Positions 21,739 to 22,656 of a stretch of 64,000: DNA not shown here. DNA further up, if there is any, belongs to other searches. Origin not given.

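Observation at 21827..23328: Two-gene operon: unknown 205-aa protein + TIR-domain protein with novel N-terminal domain (candidate uncharacterized TIR-based defense system)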

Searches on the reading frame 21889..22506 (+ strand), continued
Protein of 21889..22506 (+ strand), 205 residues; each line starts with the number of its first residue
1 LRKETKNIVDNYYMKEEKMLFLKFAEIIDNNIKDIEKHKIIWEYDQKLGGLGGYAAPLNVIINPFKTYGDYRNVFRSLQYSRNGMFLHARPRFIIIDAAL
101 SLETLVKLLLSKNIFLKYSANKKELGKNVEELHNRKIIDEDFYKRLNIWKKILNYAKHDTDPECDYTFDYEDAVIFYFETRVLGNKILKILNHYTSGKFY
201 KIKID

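Call 80: search_dna_similar(query=window:21889-22506:+, collection=phages, mode=protein, max_evalue=0.01, max_rows=12)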
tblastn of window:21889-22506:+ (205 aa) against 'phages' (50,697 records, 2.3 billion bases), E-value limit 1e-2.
No match.

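Call 81: search_dna_similar(query=window:21889-22506:+, collection=plasmids, mode=protein, max_evalue=0.01, max_rows=12)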
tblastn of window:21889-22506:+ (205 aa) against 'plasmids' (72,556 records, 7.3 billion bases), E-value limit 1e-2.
Records with a match: 1; places in all: 1; records where one place covers at least 80% of the query: 0.
Best place of each record, by identity: <60% 1.
By first word of the organism name: Exiguobacterium 1.
By predicted mobility (MOB-suite, as given by PLSDB): mobilizable 1.
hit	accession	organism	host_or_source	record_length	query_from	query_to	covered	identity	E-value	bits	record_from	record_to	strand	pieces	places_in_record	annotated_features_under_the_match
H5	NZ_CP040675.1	Exiguobacterium mexicanum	ocean sediment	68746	41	188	72%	33.1%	2e-12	72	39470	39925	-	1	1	hypothetical protein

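Call 83: get_annotated_region(hit=H5, flank=6000)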
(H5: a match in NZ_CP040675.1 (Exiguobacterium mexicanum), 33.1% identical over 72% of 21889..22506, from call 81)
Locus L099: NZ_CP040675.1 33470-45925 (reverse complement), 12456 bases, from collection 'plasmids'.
description: Exiguobacterium mexicanum strain A-EM plasmid punnamed1, complete sequence
organism: Exiguobacterium mexicanum (NCBI taxid 340146)
taxonomy: Bacteria; Bacillota; Bacilli; Bacillales; ; Exiguobacterium; Exiguobacterium mexicanum
host: -; source: ocean sediment; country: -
typing (MOB-suite, as given by PLSDB): mobilizable; relaxase MOBP
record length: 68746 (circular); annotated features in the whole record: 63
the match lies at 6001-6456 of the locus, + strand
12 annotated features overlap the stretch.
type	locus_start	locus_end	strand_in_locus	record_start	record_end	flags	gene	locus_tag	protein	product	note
CDS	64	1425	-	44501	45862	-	-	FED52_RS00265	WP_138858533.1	IS1182 family transposase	-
CDS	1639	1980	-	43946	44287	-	-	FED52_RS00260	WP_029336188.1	YolD-like family protein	-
CDS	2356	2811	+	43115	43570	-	radC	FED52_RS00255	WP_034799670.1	DNA repair protein RadC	GO:0006281 - DNA repair [Evidence IEA]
CDS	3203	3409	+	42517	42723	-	-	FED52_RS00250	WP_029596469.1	hypothetical protein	-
CDS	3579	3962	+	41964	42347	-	-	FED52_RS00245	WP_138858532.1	hypothetical protein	-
CDS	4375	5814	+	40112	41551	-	-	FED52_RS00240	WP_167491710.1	caspase family protein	-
CDS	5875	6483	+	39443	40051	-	-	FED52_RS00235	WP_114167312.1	hypothetical protein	-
CDS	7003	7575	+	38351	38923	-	-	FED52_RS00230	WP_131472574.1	lecithin retinol acyltransferase family protein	-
CDS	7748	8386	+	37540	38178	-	-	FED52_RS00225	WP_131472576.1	helix-turn-helix domain-containing protein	-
CDS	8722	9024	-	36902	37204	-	-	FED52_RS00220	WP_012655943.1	antibiotic biosynthesis monooxygenase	-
CDS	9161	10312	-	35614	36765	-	-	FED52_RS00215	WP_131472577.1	alcohol dehydrogenase catalytic domain-containing protein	-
CDS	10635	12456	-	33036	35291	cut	-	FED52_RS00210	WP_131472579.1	excinuclease ABC subunit UvrA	-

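Call 85: search_protein_families(library=pfam, alignment_id=A2, max_evalue=0.1)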
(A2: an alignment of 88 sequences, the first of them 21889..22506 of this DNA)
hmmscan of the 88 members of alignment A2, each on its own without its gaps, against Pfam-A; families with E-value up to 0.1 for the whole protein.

A. member 1, window:21889-22506:+ (205 aa): 1 family
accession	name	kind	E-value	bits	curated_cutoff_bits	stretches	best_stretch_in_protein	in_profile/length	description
PF13643.11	DUF4145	-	0.026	15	23.1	0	117-161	29-73/88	Domain of unknown function (DUF4145)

B. families by the number of members that match (of 88 scanned): 22 families
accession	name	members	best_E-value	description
PF18735.6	HEPN_RiboL-PSP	2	0.018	RiboL-PSP-HEPN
PF13643.11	DUF4145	2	0.026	Domain of unknown function (DUF4145)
PF13508.13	Acetyltransf_7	1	0.00044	Acetyltransferase (GNAT) domain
PF00583.31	Acetyltransf_1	1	0.00087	Acetyltransferase (GNAT) family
PF06018.20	CodY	1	0.004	CodY GAF-like domain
PF04805.17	Pox_E10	1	0.0095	E10-like protein conserved region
PF05714.16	PFam54_60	1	0.01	Borrelia Bbcrasp-1 domain containing protein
PF00307.36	CH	1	0.017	Calponin homology (CH) domain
PF19965.4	VMAP-M2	1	0.019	vWA-MoxR associated protein middle region (VMAP-M) 2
PF14288.11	FKS1_dom1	1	0.021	1,3-beta-glucan synthase subunit FKS1, domain-1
PF13596.12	PAS_10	1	0.022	PAS domain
PF23870.1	DUF7225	1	0.025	Domain of unknown function (DUF7225)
PF22192.2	GtgE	1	0.028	GtgE peptidase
PF18665.6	TetR_C_37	1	0.028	Tetracyclin repressor-like, C-terminal domain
PF13673.13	Acetyltransf_10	1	0.034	Acetyltransferase (GNAT) domain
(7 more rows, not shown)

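Call 93: search_dna_similar(query=L009:5640-6914:+, collection=plasmids, mode=protein, max_evalue=0.001, max_rows=8)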
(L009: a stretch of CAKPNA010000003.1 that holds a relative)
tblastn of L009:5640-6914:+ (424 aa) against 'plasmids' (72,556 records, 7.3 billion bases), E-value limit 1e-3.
No match.

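Call 94: search_dna_similar(query=L017:877-1647:+, collection=plasmids, mode=protein, max_evalue=0.001, max_rows=8)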
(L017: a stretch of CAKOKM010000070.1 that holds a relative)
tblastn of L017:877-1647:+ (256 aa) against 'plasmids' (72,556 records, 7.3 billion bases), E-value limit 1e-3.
No match.
